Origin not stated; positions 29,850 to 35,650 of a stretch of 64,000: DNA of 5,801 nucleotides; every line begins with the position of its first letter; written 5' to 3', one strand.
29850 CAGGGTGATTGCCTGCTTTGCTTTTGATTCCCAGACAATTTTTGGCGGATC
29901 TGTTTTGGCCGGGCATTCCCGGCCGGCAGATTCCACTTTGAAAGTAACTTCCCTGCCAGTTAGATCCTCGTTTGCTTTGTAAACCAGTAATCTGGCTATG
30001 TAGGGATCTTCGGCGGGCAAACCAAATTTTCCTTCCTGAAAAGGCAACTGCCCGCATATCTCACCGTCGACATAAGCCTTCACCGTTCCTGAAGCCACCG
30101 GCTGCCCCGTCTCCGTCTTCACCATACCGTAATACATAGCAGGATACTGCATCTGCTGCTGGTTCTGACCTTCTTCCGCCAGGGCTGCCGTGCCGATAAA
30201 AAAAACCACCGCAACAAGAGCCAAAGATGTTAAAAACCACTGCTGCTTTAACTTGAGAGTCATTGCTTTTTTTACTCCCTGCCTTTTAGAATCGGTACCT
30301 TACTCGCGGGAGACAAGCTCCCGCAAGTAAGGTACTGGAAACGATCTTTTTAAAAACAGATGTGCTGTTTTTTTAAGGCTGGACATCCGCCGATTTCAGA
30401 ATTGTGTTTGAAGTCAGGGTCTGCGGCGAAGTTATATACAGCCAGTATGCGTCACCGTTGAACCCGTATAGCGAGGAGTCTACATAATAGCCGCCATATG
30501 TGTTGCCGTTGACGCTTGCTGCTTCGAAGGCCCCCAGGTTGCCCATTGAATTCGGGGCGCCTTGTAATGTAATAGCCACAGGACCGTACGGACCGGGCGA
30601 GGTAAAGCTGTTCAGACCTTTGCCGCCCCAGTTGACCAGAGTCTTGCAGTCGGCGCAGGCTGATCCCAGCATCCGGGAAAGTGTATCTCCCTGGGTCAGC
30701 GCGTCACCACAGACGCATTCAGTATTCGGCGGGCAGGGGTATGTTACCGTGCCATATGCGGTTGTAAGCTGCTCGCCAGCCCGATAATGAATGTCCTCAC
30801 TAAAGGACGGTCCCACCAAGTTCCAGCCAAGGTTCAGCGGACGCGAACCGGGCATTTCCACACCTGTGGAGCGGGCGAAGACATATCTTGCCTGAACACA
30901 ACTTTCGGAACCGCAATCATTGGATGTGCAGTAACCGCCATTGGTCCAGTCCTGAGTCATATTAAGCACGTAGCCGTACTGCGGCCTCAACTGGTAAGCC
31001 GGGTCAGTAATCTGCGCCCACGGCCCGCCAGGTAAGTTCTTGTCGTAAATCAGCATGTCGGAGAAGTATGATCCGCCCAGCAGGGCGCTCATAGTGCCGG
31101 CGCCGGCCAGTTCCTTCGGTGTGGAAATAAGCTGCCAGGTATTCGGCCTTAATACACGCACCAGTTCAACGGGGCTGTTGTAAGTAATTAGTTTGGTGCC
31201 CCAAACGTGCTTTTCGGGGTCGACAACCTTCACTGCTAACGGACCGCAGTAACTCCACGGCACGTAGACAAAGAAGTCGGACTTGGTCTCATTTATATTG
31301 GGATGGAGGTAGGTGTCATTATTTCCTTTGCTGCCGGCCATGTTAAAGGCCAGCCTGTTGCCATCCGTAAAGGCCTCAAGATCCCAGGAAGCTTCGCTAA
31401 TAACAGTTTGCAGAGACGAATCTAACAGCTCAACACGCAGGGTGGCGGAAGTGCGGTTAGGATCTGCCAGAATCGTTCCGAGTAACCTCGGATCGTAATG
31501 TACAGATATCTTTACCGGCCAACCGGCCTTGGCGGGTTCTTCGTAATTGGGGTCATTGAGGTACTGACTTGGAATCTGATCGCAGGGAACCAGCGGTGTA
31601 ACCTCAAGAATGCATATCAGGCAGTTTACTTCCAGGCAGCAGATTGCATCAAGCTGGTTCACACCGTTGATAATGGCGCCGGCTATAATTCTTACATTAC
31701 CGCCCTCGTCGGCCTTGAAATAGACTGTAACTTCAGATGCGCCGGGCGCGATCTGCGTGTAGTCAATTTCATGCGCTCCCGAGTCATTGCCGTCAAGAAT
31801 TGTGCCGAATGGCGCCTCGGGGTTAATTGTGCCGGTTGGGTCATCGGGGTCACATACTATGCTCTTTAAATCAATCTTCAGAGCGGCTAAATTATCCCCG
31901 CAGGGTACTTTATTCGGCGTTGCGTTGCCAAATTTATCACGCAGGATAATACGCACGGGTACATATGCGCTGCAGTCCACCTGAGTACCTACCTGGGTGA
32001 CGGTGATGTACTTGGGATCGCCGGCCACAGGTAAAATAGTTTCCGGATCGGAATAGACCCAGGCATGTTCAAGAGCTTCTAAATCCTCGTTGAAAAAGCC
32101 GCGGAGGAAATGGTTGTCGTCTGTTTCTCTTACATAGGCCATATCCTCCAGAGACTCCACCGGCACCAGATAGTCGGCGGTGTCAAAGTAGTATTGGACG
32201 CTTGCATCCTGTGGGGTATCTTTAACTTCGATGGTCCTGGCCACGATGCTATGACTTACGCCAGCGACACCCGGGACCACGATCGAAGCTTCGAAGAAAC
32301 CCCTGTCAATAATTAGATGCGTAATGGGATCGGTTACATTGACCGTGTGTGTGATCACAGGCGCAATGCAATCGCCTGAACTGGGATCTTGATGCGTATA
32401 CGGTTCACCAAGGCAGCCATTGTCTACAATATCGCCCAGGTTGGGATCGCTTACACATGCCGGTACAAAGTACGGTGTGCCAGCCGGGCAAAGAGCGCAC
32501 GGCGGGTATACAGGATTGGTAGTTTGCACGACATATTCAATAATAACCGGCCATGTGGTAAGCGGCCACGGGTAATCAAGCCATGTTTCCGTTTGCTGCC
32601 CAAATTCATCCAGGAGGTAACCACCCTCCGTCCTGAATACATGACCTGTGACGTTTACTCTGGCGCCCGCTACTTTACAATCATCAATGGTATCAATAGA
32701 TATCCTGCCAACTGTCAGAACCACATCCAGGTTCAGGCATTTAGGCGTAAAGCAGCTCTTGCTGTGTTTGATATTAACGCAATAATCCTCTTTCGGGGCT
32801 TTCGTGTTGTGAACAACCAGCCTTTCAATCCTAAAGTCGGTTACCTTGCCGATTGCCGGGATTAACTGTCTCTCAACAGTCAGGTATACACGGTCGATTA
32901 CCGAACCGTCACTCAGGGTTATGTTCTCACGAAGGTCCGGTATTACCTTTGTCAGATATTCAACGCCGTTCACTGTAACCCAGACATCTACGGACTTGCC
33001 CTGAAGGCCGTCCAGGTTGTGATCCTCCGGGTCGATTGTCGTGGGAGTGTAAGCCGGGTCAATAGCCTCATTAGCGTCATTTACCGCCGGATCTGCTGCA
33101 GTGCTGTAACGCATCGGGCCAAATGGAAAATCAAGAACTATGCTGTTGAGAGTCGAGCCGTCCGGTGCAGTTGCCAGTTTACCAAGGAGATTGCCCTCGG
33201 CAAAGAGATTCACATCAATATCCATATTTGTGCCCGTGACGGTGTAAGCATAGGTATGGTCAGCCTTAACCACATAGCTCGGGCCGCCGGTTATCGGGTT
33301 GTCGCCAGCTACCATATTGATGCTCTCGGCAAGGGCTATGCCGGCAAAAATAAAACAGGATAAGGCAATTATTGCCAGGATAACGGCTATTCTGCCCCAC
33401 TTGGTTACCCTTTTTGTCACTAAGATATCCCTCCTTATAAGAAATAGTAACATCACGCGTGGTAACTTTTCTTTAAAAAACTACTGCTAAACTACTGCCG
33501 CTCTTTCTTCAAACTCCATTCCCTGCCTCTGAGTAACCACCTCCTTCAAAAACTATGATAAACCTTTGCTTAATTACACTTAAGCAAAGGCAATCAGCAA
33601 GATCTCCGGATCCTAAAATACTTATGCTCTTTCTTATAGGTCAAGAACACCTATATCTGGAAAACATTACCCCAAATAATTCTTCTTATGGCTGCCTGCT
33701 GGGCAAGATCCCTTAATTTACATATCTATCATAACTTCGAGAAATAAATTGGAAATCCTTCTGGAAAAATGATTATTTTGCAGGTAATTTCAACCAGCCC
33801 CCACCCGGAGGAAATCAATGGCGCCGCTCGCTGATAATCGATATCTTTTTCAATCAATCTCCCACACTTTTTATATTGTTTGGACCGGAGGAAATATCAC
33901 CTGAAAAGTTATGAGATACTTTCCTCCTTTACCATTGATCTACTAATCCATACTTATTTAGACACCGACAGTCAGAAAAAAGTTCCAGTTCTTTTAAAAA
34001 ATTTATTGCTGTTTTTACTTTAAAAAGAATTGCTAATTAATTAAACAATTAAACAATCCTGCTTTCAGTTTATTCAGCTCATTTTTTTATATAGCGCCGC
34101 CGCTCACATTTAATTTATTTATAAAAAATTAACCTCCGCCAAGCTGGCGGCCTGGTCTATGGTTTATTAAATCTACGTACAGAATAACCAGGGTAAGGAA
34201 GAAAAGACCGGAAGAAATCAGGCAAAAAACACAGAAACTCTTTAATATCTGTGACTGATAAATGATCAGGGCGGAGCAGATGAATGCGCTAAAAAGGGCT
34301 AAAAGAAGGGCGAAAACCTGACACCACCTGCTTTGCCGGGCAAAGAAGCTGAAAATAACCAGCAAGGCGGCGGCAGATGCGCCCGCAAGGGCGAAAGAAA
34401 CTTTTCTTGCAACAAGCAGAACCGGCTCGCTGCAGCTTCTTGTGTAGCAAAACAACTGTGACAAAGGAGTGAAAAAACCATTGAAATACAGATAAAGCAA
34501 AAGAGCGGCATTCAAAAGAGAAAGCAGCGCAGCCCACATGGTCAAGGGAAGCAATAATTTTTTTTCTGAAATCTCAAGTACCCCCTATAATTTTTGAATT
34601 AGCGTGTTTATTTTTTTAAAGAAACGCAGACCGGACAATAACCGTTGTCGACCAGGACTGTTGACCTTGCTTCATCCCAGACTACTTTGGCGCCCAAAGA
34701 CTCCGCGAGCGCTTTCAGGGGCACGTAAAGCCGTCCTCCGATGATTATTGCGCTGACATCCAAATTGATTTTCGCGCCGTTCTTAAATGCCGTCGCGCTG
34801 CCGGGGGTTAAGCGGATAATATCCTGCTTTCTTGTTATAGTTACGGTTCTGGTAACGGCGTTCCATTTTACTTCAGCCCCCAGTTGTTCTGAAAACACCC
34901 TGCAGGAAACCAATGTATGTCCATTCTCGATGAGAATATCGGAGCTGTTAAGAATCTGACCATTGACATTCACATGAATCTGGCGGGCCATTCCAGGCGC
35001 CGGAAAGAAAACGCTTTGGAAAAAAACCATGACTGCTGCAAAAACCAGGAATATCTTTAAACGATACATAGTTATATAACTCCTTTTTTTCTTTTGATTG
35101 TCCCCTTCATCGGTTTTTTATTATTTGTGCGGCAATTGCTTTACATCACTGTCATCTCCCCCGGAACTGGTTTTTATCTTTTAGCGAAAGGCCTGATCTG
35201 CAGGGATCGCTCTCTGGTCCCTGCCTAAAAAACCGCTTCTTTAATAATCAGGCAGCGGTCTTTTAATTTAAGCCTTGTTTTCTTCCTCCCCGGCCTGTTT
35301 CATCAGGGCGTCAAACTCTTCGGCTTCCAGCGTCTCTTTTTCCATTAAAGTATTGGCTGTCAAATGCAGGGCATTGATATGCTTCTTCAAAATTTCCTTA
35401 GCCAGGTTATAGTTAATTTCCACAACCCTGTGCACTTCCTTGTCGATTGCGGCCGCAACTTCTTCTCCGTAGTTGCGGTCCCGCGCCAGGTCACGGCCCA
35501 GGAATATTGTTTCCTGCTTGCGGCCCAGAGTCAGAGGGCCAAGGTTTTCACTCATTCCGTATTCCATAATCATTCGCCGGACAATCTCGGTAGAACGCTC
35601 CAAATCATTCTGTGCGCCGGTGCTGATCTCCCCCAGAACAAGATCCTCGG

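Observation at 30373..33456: Orphan ~1015-aa cysteine-rich secreted protein at the head of the surface locus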

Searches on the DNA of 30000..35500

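Call 24: search_rna_families(source=window, start=30000, end=35500, threshold=evalue, max_evalue=1)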
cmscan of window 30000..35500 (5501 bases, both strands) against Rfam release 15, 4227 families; matches with E-value up to 1: 0.
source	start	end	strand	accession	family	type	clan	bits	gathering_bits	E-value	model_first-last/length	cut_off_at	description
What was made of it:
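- Tried and rejected: No match in the leader or the 3' region (call 24).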

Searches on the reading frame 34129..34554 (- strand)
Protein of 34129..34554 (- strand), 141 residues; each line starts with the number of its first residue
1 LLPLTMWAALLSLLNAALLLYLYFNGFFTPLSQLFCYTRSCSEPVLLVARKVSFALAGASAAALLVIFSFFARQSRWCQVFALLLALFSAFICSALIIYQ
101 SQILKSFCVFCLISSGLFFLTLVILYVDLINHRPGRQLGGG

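Call 7: search_protein_families(library=pfam, proteins=[window:34129-34554:-], max_evalue=0.001)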
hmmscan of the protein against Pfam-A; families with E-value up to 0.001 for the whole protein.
window:34129-34554:- (141 aa): 0 families

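Call 30: search_protein_families(library=pfam, proteins=[window:34129-34554:-], max_evalue=10)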
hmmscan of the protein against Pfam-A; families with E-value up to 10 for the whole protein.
window:34129-34554:- (141 aa): 2 families
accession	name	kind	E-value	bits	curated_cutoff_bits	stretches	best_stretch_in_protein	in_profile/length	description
PF07884.19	VKOR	-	0.01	16.4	27.5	1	6-124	4-132/134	Vitamin K epoxide reductase family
PF23539.1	DUF7134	-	0.046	13.8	27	1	55-111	78-134/155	Domain of unknown function (DUF7134)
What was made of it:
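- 34129..34554 (-): Upstream neighbour: a 141-aa four-TM protein with a loop CxxxxC and a CxxC in TM4 (VKOR-like, below threshold). PF07884 matches at E = 0.01 over profile positions 4-132 of 134, but at 16.4 bits against a cut-off of 27.5 (call 30).
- On VKOR (PF07884), for the upstream neighbour at 34129..34554: The Pfam score is 16.4 bits against 27.5 (call 30).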

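Call 48: search_solved_structures(query=A4, max_evalue=10, show_alignments=2)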
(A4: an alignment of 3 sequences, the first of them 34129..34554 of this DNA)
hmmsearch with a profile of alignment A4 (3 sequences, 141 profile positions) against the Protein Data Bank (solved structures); distinct sequences matched with E-value up to 10: 0.

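Call 72: search_protein_families(library=ncbifam, proteins=[window:34129-34554:-], max_evalue=1)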
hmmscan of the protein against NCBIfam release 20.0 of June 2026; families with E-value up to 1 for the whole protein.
window:34129-34554:- (141 aa): 0 families
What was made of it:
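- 34129..34554 (-): It has no NCBIfam or PDB match (calls 48, 72).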

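Call 74: find_homologous_proteins(query=A4, max_evalue=0.001)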
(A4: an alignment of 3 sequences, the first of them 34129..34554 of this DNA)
Query A4 (3 sequences) (141 aa, profile of the alignment): 4 proteins with E <= 0.001 among 8000 candidates.
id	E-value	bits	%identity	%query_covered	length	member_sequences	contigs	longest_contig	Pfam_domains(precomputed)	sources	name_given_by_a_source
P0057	1.0e-77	277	99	96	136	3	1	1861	-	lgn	-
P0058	6.4e-67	242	80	94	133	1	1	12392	-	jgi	-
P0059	2.1e-47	179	72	79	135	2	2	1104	-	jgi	jgi:uncharacterized membrane protein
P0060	2.4e-39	153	76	64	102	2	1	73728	-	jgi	jgi:uncharacterized membrane protein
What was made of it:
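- On VKOR (PF07884), for the upstream neighbour at 34129..34554: There are no PDB or NCBIfam hits (calls 48, 72), and the homologue search returned only close, unannotated relatives (call 74).
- Tried and rejected: The search for the VKOR-like neighbour returned only close, unannotated relatives (call 74).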
